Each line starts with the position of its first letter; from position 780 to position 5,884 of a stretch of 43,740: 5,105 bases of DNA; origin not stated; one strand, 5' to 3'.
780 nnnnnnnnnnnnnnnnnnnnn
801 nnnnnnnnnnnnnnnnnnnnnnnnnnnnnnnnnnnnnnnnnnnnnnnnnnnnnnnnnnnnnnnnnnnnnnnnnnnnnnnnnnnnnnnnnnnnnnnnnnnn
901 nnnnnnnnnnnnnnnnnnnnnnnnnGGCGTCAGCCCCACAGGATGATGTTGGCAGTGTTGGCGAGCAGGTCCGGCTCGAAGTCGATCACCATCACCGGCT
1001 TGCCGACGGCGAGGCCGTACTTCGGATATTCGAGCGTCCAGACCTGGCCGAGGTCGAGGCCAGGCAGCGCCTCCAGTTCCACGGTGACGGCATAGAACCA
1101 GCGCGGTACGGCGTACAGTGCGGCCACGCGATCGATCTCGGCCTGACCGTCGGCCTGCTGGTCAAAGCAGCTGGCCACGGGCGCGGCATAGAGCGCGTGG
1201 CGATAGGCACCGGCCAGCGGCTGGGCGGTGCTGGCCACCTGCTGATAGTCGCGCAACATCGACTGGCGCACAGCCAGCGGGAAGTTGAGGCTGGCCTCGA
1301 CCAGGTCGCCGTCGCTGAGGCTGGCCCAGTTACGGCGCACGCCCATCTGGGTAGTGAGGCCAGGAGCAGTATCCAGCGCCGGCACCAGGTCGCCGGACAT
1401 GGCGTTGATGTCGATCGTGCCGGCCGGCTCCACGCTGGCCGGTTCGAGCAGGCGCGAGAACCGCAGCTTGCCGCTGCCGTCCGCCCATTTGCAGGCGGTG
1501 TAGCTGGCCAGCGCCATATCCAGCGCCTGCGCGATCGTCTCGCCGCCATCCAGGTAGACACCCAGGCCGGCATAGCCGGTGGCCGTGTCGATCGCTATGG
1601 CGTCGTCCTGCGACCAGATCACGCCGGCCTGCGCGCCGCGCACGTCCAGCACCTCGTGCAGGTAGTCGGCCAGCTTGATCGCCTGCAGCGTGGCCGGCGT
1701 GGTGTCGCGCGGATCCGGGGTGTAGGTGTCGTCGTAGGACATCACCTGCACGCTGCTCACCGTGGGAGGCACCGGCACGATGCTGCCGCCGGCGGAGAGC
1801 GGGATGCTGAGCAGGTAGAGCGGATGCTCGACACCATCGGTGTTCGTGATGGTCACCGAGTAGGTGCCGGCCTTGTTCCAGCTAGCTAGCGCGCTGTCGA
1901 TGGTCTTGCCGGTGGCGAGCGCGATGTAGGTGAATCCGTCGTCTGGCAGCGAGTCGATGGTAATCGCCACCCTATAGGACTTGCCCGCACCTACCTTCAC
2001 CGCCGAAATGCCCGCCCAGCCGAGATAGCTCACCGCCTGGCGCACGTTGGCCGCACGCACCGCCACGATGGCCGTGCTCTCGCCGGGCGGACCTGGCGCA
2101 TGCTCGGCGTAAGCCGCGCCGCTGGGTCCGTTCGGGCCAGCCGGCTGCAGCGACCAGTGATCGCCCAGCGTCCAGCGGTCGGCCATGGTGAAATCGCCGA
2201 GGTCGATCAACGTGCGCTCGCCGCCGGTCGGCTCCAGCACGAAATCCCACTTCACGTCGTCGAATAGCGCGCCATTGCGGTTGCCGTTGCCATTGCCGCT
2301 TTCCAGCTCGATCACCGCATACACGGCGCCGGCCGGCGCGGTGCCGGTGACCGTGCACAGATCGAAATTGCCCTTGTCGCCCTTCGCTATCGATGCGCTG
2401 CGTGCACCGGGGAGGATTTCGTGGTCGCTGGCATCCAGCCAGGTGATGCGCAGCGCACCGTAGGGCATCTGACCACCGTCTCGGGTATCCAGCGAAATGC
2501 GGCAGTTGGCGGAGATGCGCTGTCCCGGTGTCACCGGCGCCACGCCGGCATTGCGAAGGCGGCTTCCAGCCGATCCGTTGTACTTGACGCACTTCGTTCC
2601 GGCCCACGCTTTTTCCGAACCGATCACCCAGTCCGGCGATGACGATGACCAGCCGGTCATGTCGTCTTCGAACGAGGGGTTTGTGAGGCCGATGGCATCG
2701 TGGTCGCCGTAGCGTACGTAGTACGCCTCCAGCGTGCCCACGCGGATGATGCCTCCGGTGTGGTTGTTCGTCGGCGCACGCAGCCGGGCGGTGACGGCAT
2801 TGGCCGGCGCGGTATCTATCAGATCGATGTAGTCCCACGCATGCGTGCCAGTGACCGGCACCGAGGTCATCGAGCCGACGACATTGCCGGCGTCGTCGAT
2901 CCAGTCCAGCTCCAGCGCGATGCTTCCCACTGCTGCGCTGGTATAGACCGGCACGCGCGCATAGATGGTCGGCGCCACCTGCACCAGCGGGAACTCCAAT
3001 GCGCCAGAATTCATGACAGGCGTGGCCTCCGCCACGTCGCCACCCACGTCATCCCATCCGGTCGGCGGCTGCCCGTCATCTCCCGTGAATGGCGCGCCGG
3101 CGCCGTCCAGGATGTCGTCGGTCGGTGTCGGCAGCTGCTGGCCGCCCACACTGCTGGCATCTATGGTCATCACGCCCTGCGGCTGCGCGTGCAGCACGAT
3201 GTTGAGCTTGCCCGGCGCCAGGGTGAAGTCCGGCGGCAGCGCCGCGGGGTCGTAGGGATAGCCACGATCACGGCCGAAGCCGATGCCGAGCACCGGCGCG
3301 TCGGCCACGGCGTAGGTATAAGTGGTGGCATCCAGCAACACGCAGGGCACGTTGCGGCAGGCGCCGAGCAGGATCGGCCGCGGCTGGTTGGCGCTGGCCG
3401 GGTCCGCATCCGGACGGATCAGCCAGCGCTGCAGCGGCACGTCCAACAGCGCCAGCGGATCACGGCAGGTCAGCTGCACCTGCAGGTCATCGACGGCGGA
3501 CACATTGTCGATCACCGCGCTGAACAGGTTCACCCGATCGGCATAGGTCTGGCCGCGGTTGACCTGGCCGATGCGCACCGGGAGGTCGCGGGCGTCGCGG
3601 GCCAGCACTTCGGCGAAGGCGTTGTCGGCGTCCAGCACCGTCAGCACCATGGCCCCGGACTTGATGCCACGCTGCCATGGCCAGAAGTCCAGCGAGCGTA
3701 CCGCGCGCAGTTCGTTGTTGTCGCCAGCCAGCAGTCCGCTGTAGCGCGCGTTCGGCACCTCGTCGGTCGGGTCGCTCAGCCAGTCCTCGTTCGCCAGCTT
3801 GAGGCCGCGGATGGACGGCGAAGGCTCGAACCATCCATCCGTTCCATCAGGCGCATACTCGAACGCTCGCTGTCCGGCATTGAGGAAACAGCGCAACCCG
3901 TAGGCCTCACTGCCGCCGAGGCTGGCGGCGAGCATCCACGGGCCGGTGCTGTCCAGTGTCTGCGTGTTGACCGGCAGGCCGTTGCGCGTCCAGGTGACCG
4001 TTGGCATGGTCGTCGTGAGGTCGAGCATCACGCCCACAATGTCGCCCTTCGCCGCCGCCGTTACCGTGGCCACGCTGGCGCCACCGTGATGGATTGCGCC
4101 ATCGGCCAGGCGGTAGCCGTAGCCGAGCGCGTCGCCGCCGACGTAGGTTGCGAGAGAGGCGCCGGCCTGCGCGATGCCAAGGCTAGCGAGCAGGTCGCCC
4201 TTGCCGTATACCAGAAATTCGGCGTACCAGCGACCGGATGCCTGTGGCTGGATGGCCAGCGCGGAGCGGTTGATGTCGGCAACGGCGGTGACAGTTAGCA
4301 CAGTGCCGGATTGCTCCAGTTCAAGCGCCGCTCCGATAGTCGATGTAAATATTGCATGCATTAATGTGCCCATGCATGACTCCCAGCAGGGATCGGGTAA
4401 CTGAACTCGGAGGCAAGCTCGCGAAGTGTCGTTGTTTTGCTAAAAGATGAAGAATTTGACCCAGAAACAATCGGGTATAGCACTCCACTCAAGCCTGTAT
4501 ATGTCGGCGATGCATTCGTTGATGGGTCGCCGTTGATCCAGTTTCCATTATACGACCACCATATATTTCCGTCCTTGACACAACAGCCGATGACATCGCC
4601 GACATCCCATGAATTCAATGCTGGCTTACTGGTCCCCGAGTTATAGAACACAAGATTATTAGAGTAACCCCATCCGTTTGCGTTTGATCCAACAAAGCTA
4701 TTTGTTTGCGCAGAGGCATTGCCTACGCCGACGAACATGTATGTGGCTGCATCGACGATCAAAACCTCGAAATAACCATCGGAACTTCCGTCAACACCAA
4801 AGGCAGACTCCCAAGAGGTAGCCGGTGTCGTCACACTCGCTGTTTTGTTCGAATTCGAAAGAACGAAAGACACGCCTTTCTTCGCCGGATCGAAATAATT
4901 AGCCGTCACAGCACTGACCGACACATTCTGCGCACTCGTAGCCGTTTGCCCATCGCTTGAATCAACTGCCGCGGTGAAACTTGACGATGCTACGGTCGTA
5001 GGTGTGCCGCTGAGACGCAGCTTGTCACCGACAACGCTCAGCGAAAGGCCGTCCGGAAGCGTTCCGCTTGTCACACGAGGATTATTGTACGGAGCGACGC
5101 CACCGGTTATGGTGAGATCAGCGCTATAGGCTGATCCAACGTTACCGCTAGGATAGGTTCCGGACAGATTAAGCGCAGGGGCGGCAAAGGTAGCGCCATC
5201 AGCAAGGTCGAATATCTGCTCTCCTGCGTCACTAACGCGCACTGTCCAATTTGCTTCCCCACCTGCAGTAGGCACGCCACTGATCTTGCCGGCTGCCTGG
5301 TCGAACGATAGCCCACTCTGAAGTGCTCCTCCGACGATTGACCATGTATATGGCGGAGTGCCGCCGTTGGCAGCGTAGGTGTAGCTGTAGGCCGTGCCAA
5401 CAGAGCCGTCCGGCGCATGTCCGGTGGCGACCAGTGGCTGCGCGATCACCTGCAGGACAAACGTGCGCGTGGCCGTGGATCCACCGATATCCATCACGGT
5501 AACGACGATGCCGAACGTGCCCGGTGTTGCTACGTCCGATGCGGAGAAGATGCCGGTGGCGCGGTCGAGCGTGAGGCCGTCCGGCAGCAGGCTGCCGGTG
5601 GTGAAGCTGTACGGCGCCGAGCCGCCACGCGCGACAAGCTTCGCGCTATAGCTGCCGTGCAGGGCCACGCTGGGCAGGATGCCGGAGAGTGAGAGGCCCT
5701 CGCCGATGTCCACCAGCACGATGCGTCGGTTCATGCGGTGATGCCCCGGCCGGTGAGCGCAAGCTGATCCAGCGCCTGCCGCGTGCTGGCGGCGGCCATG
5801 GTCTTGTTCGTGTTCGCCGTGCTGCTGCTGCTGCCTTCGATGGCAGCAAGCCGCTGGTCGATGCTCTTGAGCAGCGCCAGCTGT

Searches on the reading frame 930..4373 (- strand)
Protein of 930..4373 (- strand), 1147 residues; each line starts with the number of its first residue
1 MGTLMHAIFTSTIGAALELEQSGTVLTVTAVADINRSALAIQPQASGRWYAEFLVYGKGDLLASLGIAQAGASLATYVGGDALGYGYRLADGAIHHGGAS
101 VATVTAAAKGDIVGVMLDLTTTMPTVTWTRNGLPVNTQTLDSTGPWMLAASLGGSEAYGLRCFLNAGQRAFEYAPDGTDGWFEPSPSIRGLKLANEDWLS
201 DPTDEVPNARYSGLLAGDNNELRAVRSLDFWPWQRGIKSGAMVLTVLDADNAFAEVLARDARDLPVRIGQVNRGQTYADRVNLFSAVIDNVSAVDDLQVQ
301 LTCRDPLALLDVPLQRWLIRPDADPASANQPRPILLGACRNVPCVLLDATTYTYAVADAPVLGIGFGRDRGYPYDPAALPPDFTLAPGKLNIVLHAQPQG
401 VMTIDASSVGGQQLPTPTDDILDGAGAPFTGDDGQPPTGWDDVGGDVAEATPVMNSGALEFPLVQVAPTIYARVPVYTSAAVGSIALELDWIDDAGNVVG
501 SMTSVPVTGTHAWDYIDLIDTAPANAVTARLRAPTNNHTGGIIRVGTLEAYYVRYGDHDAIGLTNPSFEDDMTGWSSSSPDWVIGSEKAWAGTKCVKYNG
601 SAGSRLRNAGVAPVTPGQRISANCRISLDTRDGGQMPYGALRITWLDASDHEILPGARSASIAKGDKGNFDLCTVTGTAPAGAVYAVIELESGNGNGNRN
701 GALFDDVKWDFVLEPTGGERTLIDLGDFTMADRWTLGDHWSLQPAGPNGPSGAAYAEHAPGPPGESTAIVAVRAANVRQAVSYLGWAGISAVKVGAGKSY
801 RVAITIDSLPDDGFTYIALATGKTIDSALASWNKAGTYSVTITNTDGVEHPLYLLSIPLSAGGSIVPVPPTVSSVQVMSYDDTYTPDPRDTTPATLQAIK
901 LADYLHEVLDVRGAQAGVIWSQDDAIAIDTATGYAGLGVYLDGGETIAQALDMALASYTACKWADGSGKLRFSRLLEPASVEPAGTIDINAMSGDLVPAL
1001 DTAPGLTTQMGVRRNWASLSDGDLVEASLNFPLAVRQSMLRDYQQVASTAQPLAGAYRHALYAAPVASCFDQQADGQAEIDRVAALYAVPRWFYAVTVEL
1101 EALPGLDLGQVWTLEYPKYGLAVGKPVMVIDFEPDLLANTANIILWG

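Call 11: search_protein_families(library=pfam, proteins=[window:930-4373:-])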
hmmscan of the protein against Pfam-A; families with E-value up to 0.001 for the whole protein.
window:930-4373:- (1147 aa): 1 family
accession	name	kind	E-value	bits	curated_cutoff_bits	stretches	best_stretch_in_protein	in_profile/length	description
PF00622.36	SPRY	-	0.00088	19.8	26.3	0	53-139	6-93/121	SPRY domain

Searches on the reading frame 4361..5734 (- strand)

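Call 11: search_protein_families(library=pfam, proteins=[window:4361-5734:-])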
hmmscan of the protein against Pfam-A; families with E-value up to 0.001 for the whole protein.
window:4361-5734:- (457 aa): 2 families
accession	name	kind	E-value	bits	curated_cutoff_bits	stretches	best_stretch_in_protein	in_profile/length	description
PF05345.18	He_PIG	-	6.4e-23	81.5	24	3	28-96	18-95/96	Putative Ig domain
PF00622.36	SPRY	-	2.9e-09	37.5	26.3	1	321-427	3-110/121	SPRY domain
